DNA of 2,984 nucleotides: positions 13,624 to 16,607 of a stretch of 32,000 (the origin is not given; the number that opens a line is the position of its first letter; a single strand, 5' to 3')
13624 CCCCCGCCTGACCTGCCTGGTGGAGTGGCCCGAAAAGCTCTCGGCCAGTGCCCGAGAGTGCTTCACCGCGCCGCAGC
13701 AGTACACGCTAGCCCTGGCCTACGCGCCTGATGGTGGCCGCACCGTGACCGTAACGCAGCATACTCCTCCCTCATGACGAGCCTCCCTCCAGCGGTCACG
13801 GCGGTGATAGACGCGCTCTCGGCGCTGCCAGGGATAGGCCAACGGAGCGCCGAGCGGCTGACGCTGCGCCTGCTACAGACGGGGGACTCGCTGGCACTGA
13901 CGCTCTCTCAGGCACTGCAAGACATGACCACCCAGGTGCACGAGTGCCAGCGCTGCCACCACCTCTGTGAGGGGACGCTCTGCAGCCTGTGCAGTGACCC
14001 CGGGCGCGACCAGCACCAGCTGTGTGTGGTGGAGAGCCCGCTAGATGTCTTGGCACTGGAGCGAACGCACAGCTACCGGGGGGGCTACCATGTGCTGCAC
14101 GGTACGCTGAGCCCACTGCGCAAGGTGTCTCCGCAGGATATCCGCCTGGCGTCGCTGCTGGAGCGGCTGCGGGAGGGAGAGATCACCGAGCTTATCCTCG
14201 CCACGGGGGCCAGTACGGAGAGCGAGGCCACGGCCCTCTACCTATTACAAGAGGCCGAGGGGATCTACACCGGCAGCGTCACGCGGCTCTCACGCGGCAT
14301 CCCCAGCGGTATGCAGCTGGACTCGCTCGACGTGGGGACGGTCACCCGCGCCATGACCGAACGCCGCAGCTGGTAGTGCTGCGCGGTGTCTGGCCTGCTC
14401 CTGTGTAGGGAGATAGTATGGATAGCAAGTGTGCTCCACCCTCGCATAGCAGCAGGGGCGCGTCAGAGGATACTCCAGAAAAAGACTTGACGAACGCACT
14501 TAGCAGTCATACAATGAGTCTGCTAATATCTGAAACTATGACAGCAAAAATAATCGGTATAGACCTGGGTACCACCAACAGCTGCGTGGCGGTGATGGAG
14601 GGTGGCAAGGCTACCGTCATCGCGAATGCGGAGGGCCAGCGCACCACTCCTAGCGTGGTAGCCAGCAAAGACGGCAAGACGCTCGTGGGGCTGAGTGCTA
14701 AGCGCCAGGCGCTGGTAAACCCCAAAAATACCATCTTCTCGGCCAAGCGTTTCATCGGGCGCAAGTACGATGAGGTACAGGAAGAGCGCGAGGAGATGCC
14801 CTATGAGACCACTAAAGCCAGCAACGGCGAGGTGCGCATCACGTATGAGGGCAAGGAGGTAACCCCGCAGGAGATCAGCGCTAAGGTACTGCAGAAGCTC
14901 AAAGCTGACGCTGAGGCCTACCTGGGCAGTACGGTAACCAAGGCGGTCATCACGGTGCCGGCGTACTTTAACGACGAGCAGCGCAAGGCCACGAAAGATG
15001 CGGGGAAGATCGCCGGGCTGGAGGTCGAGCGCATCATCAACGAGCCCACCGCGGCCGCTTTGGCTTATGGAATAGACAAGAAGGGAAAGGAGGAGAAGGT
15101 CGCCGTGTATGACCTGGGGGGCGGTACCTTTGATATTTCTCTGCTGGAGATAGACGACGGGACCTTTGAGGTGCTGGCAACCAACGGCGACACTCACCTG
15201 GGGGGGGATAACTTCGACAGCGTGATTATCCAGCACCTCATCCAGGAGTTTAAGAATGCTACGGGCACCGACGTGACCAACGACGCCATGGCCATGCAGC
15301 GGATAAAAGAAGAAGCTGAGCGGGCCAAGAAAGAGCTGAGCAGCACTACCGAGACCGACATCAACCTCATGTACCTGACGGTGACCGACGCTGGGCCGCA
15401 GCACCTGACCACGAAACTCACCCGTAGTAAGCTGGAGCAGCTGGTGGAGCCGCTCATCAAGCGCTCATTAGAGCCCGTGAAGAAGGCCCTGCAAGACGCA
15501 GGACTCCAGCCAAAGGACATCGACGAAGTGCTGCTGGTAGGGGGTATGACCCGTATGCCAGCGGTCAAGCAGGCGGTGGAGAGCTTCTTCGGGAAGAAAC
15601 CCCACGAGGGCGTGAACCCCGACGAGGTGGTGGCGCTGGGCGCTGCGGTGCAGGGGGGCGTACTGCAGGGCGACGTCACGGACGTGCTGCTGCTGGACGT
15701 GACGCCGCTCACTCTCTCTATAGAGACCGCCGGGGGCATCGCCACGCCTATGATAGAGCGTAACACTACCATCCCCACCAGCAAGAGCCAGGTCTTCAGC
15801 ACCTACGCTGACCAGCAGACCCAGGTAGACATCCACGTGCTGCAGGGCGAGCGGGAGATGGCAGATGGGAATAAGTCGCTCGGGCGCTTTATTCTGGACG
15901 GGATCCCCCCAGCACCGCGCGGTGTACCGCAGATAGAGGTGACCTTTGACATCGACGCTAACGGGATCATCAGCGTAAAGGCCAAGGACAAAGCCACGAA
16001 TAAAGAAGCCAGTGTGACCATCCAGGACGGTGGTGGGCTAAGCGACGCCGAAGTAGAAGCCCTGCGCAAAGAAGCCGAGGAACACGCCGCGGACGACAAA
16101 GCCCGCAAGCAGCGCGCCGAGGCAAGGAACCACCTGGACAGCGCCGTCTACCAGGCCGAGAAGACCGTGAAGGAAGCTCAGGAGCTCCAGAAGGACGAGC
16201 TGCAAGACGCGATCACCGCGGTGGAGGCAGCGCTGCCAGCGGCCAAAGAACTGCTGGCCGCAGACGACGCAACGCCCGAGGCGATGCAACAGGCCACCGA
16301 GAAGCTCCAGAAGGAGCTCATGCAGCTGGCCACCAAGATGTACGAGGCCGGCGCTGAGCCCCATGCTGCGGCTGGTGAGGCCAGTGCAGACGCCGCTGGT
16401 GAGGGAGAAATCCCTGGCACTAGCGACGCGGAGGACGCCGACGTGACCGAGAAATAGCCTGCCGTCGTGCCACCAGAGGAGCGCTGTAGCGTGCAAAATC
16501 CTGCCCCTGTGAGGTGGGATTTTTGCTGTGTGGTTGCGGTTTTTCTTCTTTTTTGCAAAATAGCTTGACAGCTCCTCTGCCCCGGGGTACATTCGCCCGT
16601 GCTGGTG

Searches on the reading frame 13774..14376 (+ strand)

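Call 17: search_protein_families(library=pfam, proteins=[window:13774-14376:+], max_evalue=0.01)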
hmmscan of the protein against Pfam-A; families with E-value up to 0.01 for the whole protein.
window:13774-14376:+ (200 aa): 6 families
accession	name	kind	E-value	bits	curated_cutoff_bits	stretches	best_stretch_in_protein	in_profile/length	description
PF13662.12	Toprim_4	-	1.6e-18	67.1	25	1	82-162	2-75/85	Toprim domain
PF21176.3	RecR_HhH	-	2.5e-12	46.8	27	1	10-51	3-44/45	RecR, helix-hairpin-helix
PF01751.28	Toprim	-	2e-08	34.8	23.1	1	82-162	1-81/96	Toprim domain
PF02132.21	RecR_ZnF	-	2.4e-05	24.5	22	1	55-75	1-21/21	RecR, Cys4-zinc finger domain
PF21175.2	RecR_C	-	3.4e-05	23.6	22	1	175-198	1-24/24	RecR, C-terminal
PF14520.12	HHH_5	-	0.0031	18.4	27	0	9-33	31-55/57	Helix-hairpin-helix domain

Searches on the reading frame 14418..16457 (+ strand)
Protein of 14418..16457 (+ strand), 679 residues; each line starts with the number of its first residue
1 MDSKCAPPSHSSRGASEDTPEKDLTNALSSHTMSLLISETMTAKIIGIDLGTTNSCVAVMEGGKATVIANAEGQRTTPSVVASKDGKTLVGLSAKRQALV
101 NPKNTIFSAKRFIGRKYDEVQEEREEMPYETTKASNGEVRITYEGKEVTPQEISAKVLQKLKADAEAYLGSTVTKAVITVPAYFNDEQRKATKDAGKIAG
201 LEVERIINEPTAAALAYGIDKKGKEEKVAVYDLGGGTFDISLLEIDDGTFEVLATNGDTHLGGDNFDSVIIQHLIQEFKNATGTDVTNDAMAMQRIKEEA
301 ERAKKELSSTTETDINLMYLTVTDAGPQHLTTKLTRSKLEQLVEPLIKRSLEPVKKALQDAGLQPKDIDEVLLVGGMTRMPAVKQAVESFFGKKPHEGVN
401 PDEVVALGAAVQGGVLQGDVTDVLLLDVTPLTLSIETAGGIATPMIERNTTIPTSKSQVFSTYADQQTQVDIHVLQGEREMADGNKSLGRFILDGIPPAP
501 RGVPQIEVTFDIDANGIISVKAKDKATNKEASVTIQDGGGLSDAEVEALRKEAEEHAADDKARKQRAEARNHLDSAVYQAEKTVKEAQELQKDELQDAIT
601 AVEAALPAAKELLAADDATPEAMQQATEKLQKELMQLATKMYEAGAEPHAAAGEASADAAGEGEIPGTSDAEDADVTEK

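Call 17: search_protein_families(library=pfam, proteins=[window:14418-16457:+], max_evalue=0.01)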
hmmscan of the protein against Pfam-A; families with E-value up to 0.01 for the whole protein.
window:14418-16457:+ (679 aa): 4 families
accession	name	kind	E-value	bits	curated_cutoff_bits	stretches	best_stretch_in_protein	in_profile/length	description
PF00012.26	HSP70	-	1.7e-253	842.7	20.6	1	45-643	1-599/599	Hsp70 protein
PF06723.19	MreB_Mbl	-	4.7e-13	49.1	27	1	152-410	72-316/327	MreB/Mbl protein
PF14450.12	FtsA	-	0.006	17.4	31.8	0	232-395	4-112/127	Cell division protein FtsA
PF02782.22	FGGY_C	-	0.0069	16.6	27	0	364-415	146-196/198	FGGY family of carbohydrate kinases, C-terminal domain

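Call 74: list_cluster_members(proteins=[window:14418-16457:+, window:13774-14376:+, window:22594-23046:+, window:23679-24680:+, window:5410-6351:+, P0032, window:8472-11009:+])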
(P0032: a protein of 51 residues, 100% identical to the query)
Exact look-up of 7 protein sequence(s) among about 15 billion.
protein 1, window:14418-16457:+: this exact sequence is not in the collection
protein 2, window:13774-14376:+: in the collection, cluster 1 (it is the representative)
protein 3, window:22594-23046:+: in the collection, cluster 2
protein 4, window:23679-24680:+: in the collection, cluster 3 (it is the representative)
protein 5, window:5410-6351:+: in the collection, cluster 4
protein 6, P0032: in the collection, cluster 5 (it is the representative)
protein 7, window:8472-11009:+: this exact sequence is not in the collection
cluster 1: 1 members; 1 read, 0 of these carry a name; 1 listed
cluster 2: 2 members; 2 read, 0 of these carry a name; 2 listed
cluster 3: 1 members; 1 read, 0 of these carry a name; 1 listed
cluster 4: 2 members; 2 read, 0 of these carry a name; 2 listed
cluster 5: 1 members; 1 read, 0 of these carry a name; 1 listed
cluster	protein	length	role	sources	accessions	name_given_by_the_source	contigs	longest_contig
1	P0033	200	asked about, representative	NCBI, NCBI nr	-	-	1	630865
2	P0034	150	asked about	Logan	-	-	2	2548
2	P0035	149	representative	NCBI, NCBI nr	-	-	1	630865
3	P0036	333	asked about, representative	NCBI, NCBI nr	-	-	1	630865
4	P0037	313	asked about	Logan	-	-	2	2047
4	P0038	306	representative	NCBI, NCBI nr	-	-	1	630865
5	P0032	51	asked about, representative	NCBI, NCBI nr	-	-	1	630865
